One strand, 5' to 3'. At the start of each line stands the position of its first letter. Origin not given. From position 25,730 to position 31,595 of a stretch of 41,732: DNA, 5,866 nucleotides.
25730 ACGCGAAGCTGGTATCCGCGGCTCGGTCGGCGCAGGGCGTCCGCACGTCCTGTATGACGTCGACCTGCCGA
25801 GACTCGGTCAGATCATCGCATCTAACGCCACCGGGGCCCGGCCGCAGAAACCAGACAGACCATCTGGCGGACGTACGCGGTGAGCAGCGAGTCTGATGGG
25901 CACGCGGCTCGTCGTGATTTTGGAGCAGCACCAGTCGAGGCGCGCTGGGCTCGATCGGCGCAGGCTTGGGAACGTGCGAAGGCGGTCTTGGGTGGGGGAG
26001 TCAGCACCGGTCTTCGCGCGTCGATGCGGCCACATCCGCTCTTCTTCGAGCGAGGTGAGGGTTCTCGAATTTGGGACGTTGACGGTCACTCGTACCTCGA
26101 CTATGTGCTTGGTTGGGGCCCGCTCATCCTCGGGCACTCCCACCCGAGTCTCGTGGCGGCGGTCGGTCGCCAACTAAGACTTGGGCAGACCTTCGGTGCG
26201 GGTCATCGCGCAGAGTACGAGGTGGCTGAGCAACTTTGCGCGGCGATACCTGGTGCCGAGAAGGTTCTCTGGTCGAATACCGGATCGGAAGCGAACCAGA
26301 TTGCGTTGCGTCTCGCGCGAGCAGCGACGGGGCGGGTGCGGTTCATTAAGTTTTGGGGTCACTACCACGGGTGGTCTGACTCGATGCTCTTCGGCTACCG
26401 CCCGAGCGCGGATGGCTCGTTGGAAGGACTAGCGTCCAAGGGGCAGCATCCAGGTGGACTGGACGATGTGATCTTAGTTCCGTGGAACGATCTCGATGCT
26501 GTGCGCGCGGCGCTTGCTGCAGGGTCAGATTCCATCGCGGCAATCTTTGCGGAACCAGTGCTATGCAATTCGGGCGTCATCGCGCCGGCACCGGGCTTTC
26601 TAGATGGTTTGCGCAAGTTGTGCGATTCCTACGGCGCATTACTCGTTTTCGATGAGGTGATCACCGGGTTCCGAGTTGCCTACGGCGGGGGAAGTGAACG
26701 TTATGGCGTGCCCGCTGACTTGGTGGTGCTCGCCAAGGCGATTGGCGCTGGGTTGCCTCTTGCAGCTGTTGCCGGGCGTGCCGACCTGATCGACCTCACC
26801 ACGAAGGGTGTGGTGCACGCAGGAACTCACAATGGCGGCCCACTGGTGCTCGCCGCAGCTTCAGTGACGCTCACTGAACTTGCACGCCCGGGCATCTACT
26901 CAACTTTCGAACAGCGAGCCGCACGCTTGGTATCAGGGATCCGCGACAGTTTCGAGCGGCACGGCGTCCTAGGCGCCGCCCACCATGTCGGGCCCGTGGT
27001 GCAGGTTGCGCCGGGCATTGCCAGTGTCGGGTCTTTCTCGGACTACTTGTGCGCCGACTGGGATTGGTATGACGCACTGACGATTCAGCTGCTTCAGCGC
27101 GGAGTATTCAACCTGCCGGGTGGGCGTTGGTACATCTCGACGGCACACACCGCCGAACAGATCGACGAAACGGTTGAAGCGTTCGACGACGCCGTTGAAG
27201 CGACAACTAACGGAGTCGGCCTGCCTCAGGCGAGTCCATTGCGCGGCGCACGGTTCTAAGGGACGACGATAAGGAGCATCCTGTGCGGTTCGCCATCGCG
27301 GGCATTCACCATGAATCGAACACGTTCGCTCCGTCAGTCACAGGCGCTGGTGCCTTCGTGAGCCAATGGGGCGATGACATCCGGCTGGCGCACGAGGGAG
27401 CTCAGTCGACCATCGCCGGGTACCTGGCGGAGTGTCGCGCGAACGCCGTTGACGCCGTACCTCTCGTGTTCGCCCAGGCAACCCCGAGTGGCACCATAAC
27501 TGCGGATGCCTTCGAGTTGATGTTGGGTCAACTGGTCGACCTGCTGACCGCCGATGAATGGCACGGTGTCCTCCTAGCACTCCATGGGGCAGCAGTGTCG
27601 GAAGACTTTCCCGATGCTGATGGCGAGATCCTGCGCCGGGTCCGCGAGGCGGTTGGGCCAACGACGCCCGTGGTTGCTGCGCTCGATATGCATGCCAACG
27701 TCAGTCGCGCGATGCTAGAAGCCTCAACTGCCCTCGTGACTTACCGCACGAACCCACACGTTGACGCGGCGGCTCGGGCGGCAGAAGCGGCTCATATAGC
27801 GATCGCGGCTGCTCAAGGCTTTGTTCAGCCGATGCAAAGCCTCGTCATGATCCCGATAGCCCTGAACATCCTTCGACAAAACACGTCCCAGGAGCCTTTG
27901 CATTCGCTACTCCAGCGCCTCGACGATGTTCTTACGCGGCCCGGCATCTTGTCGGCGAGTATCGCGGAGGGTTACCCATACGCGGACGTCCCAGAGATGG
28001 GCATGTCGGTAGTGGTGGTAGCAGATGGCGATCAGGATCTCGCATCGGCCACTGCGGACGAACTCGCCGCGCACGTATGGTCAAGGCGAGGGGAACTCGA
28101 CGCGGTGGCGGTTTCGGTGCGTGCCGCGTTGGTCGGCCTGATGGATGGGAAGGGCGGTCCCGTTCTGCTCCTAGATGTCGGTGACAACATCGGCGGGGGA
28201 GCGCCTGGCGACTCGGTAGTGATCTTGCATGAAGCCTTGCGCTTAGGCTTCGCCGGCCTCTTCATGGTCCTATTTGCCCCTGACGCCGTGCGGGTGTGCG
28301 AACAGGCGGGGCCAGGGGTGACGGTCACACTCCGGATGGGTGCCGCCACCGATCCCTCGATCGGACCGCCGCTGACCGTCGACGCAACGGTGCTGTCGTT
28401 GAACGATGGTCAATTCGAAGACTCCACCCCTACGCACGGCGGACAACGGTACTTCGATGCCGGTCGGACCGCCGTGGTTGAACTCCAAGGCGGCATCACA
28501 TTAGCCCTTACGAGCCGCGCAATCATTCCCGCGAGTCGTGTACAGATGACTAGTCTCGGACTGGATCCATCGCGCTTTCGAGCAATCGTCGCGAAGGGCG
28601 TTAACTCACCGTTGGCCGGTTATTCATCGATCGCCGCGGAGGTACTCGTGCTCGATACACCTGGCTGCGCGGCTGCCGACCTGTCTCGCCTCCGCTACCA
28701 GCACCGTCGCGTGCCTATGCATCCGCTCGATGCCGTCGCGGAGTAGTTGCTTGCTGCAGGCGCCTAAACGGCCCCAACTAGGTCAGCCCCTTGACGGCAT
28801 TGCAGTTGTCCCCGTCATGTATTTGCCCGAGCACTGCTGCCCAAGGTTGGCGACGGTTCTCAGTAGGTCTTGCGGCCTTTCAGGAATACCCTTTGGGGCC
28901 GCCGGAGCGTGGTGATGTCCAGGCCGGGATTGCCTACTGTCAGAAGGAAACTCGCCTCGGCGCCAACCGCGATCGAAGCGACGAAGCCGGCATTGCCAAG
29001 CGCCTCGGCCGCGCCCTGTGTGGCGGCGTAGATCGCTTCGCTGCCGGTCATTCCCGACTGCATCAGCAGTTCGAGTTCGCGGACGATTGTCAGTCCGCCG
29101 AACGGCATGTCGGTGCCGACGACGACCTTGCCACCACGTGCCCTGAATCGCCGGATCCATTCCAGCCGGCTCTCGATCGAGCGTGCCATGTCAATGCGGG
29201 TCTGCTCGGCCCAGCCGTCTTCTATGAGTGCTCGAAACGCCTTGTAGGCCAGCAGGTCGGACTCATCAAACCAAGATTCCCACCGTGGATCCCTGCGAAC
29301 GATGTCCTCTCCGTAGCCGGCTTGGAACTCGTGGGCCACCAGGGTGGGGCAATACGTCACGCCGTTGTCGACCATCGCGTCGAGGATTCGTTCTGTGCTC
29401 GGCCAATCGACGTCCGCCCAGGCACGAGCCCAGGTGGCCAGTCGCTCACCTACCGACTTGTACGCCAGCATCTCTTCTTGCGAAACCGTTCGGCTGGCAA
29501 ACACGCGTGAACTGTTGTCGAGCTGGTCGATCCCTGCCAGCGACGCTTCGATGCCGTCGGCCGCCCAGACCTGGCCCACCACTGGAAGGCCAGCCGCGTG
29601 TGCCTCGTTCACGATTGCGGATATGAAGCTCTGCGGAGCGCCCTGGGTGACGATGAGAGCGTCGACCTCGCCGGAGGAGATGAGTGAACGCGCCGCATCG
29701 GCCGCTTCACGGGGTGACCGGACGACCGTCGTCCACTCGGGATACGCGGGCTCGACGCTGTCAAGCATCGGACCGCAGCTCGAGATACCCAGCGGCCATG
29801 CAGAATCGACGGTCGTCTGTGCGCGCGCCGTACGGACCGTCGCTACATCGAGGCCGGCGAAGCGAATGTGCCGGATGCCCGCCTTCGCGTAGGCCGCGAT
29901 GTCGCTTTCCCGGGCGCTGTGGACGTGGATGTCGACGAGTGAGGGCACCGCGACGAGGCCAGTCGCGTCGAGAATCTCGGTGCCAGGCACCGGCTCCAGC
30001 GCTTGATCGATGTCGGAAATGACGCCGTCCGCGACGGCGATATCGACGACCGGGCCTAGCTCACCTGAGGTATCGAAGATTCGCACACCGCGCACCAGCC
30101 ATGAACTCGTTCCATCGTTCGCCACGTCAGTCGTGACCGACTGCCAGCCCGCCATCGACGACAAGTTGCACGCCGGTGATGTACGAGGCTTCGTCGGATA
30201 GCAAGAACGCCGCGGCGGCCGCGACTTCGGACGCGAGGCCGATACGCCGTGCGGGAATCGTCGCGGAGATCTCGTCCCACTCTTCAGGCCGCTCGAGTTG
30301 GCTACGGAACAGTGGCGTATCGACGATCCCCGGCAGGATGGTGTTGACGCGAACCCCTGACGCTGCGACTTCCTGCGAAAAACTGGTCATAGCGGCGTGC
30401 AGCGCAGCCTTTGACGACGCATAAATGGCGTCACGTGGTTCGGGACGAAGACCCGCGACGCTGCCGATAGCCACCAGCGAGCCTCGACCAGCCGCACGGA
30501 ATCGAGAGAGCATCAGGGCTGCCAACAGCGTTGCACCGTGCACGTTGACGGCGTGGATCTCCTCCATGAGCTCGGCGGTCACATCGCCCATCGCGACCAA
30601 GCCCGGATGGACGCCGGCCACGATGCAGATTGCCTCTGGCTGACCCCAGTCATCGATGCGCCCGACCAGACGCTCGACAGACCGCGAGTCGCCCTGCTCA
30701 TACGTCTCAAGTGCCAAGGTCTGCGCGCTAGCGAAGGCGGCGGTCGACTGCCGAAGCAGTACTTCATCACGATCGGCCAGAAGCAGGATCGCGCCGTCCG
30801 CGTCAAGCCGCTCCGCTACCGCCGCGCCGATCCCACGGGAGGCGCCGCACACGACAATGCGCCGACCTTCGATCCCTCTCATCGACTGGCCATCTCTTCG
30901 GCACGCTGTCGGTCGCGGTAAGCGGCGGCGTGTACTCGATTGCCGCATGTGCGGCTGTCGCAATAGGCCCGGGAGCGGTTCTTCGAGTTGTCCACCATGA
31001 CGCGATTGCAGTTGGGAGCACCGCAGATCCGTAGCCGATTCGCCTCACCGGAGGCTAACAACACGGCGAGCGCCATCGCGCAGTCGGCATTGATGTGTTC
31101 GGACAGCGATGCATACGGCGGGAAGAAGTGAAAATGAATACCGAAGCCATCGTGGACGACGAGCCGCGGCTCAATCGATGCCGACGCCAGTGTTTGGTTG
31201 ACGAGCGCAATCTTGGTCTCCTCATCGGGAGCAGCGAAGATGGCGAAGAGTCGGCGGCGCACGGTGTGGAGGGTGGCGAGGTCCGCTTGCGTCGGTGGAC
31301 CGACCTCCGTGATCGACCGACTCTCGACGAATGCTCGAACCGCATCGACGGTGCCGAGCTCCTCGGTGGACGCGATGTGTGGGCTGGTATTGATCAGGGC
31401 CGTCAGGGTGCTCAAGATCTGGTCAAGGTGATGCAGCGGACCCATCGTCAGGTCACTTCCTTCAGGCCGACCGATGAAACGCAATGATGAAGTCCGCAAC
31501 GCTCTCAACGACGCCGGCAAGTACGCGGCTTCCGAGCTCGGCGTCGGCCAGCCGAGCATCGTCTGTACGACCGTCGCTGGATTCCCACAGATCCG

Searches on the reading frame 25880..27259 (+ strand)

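Call 12: search_protein_families(library=pfam, proteins=[window:25880-27259:+])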
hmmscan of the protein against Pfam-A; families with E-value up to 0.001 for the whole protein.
window:25880-27259:+ (459 aa): 1 family
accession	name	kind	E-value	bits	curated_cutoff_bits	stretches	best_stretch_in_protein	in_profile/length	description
PF00202.27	Aminotran_3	-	9.8e-58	196.2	30.5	1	51-436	8-400/403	Aminotransferase class-III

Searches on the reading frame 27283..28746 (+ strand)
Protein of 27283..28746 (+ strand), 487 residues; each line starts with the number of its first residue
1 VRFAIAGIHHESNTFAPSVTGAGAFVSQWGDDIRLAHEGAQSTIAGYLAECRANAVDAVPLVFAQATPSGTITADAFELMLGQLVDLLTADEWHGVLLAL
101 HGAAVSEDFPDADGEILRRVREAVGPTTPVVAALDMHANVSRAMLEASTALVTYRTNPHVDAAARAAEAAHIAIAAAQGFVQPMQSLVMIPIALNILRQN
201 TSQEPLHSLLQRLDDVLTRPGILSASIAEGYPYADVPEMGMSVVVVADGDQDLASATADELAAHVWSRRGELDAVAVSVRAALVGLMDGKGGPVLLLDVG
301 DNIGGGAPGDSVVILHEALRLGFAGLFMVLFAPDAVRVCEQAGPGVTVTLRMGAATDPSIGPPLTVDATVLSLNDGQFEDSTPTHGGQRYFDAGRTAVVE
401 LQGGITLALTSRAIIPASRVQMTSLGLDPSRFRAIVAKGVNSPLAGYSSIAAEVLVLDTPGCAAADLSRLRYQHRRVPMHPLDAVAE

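Call 12: search_protein_families(library=pfam, proteins=[window:27283-28746:+])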
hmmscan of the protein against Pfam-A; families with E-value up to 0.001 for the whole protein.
window:27283-28746:+ (487 aa): 2 families
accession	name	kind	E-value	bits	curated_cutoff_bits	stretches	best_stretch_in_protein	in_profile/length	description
PF07364.17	DUF1485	-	1.1e-86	291.2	22.8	1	2-283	1-286/290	Metallopeptidase family M81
PF07171.17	MlrC_C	-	2.1e-45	155.5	27.2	1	296-474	1-178/178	MlrC C-terminus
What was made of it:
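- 21351..28746 (+): Target operon 2: M20 amidohydrolase, E1 alpha, E1 beta, 457-aa regulator, class-III aminotransferase, MlrC/M81. Pfam (call 12).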

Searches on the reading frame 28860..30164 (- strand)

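Call 12: search_protein_families(library=pfam, proteins=[window:28860-30164:-])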
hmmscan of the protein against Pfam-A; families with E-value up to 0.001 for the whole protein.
window:28860-30164:- (434 aa): 3 families
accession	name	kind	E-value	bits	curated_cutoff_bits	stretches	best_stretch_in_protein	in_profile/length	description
PF01979.26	Amidohydro_1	-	1.1e-08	35.1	25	1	337-430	235-342/345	Amidohydrolase family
PF07969.17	Amidohydro_3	-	0.00011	22.3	29.7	0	63-85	1-23/472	Amidohydrolase family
PF22429.2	HutF_N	-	0.0004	20.6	25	0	309-327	6-24/45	Formimidoylglutamate deiminase HutF, N-terminal domain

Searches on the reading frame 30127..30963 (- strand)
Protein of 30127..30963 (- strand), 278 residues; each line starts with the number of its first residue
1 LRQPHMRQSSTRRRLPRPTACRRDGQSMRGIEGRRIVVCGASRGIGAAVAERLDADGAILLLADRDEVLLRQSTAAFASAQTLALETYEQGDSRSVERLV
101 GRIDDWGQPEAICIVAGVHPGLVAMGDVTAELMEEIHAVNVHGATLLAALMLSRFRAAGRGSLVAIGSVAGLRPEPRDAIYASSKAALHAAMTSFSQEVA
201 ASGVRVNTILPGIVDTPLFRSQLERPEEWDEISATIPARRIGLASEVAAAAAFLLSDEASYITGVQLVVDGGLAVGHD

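Call 12: search_protein_families(library=pfam, proteins=[window:30127-30963:-])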
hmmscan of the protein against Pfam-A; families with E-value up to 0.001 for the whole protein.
window:30127-30963:- (278 aa): 4 families
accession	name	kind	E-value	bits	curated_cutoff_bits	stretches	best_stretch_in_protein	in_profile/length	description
PF13561.12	adh_short_C2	-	2.5e-45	155.4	27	1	40-273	1-235/236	Enoyl-(Acyl carrier protein) reductase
PF00106.31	adh_short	-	2.4e-32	112.5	26.6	1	36-223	3-191/195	short chain dehydrogenase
PF23441.1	SDR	-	7.1e-05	22.7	27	1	164-272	147-254/258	SDR-like rossmann domain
PF08659.16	KR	-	0.00036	20.9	22.6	1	37-197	4-165/180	KR domain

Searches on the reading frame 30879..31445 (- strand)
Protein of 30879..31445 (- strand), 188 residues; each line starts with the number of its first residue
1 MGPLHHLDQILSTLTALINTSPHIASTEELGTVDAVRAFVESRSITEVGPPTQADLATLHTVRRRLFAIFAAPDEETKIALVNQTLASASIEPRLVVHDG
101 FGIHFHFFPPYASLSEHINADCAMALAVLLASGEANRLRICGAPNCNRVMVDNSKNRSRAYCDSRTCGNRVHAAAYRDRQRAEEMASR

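Call 30: search_protein_families(library=ncbifam, proteins=[window:30879-31445:-], max_evalue=0.01)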
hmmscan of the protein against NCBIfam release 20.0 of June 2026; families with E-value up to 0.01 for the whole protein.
window:30879-31445:- (188 aa): 0 families

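Call 91: search_protein_families(library=pfam, proteins=[window:30879-31445:-], max_evalue=0.01)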
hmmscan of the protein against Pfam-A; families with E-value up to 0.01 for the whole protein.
window:30879-31445:- (188 aa): 2 families
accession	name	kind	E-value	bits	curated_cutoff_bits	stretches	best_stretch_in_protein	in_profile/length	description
PF11706.13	zf-CGNR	-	1.4e-16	60.5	24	1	137-180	1-44/44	CGNR zinc finger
PF07336.16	ABATE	-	1.4e-11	45.5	24.4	1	15-132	5-129/130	Putative stress-induced transcription regulator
